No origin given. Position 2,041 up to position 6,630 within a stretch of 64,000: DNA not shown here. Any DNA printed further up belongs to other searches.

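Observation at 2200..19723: Surface-glycosylation island: PQQ-propeller/PKD protein, giant AglB and BNR-propeller protein, all C-terminally TM-anchored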

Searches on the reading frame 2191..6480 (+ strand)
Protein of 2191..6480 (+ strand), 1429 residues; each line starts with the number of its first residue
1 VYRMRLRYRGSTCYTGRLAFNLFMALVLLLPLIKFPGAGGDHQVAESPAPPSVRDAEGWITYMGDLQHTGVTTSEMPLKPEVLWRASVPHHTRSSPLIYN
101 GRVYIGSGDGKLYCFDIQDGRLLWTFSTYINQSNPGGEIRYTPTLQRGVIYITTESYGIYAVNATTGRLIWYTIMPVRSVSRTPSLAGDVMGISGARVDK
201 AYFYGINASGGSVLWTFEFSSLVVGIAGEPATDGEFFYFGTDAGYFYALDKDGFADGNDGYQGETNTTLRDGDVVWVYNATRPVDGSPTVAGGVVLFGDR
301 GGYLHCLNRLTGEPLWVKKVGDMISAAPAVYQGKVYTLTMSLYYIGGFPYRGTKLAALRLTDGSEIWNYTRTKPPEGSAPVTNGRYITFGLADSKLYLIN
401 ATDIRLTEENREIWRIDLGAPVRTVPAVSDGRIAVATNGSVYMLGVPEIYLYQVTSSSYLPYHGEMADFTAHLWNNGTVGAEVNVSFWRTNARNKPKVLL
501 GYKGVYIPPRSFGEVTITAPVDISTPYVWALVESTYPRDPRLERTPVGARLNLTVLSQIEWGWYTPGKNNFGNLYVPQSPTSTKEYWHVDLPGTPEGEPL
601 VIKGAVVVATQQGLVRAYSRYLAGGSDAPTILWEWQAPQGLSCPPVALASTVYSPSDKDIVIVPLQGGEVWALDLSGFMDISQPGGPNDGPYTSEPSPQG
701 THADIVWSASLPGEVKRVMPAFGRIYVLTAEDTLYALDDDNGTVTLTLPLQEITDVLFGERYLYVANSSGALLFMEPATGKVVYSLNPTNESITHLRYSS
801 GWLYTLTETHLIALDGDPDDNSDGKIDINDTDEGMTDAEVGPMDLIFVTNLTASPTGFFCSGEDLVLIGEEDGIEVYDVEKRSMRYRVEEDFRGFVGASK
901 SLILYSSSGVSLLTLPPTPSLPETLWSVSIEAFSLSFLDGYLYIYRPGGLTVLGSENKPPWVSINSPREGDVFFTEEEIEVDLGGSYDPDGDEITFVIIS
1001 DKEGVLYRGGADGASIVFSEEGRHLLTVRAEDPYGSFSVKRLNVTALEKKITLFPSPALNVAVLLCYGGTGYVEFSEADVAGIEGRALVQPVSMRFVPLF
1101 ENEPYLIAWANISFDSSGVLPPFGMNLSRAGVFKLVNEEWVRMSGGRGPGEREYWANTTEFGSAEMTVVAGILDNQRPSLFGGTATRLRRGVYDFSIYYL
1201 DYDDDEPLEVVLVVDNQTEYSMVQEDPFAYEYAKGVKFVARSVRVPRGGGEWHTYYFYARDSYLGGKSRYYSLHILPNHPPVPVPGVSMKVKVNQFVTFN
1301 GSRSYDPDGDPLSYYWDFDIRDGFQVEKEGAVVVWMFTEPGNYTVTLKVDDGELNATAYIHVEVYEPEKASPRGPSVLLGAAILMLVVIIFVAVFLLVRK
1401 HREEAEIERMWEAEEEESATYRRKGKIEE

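Call 4: search_protein_families(library=pfam, proteins=[window:2191-6480:+], max_evalue=0.01)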
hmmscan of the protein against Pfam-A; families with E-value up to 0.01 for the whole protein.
window:2191-6480:+ (1429 aa): 9 families
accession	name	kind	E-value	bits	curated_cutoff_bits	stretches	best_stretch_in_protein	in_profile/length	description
PF13360.13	PQQ_2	-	1.9e-49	168.8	27.6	4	81-251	54-224/233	Outer membrane protein assembly factor BamB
PF13570.13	Beta-prop_ACSF4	-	7e-34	118.1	133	2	81-253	40-204/329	Beta-alanine-activating enzyme, beta-propeller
PF18911.6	PKD_4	-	4.3e-16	59.2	27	1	1278-1354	1-73/85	PKD domain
PF00801.26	PKD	-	8.8e-13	48.5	23.5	1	1291-1364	11-80/80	PKD domain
PF01011.28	PQQ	-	3.3e-08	33.1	26.7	1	123-173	30-83/595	Glucose/ethanol/alcohol dehydrogenase, beta-propeller domain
PF21027.3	Sde0182_C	-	9e-06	26.6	27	0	1297-1322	2-26/83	Cellulose-binding protein Sde0182, C-terminal domain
PF22352.2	K319L-like_PKD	-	6.5e-05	23.3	27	1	1286-1364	2-84/84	K319L-like, PKD domain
PF02010.21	REJ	-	0.0063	15.6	25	0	1288-1322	93-132/452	REJ domain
PF25171.1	Beta-prop_WDR36-Utp21_1st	-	0.007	16.2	80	0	95-172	115-177/266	WDR36/Utp21 first beta-propeller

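Call 30: search_protein_families(library=ncbifam, proteins=[window:2191-6480:+], max_evalue=0.01)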
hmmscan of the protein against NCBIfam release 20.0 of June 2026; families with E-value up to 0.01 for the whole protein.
window:2191-6480:+ (1429 aa): 9 families
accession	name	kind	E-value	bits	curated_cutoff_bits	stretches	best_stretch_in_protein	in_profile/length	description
TIGR03300.1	assembly_YfgL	equivalog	2.7e-37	128.3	285.2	3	76-251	36-207/377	outer membrane protein assembly factor BamB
NF008351.0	PRK11138.1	equivalog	7.6e-24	83.9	423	2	77-444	41-391/394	outer membrane protein assembly factor BamB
TIGR03075.1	PQQ_enz_alc_DH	subfamily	5.4e-15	55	480.05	2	91-175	60-148/530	PQQ-dependent dehydrogenase, methanol/ethanol family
NF053615.1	SerThrKinAfsKStmc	equivalog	7.1e-14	51.4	1300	2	84-167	728-804/809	protein serine/threonine kinase AfsK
TIGR04528.1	acido_non_PQQ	subfamily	2.9e-12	46.1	650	2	89-218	47-180/493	acido-empty-quinoprotein group A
NF041516.1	PA2928_fam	subfamily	3.6e-05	23.3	70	0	759-785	101-126/376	PA2928 family protein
TIGR03769.1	P_ac_wall_RPT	domain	0.00083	19.9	30.9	0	1335-1349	7-21/41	TIGR03769 domain-containing protein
TIGR00864.1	PCC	subfamily_domain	0.0014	15.1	1861.4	1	1312-1369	1338-1395/2700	polycystin cation channel protein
NF038112.1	myxo_dep_M36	subfamily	0.0044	14.2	1500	1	1278-1400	1473-1601/1604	myxosortase-dependent M36 family metallopeptidase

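Call 39: search_solved_structures(query=window:2191-6480:+, max_evalue=0.001)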
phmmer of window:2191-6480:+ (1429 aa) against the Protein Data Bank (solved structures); distinct sequences matched with E-value up to 0.001: 37.
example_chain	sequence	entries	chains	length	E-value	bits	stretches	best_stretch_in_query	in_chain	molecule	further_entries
6l8a_A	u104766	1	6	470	2.4e-16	61.6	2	88-170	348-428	Tetrathionate hydrolase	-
7cqy_A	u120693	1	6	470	2.5e-16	61.6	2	88-170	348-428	Tetrathionate hydrolase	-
2yh3_A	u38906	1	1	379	2.2e-11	45.2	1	75-323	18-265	LIPOPROTEIN YFGL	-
5ayw_B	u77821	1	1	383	2.3e-11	45.2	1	76-323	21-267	Outer membrane protein assembly factor BamB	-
28jl_B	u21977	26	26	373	2.3e-11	45.1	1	76-323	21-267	Outer membrane protein assembly factor BamB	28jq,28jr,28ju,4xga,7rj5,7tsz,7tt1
8spr_B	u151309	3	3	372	2.3e-11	45.1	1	75-323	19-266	Outer membrane protein assembly factor BamB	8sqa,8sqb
3q54_A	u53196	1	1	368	2.4e-11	45.1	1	76-323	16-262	Outer membrane assembly lipoprotein YfgL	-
5ljo_B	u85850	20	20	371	2.5e-11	45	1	76-323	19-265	Outer membrane protein assembly factor BamB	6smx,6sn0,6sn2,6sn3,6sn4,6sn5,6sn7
3q7m_A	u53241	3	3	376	2.5e-11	45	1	75-323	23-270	Lipoprotein yfgL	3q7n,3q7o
8adg_B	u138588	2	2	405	2.5e-11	45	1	75-323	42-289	Outer membrane protein assembly factor BamB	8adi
3prw_A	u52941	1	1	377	2.6e-11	45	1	75-323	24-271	Lipoprotein yfgL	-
7nri_B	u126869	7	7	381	2.8e-11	44.8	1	76-323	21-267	Outer membrane protein assembly factor BamB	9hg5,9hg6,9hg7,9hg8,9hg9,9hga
3p1l_A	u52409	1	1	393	3e-11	44.8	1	75-323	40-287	Lipoprotein yfgL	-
5d0o_B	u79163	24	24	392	3e-11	44.8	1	75-323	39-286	Outer membrane protein assembly factor BamB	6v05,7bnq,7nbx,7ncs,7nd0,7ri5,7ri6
6lyq_B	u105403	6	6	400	3.2e-11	44.7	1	75-323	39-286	Outer membrane protein assembly factor BamB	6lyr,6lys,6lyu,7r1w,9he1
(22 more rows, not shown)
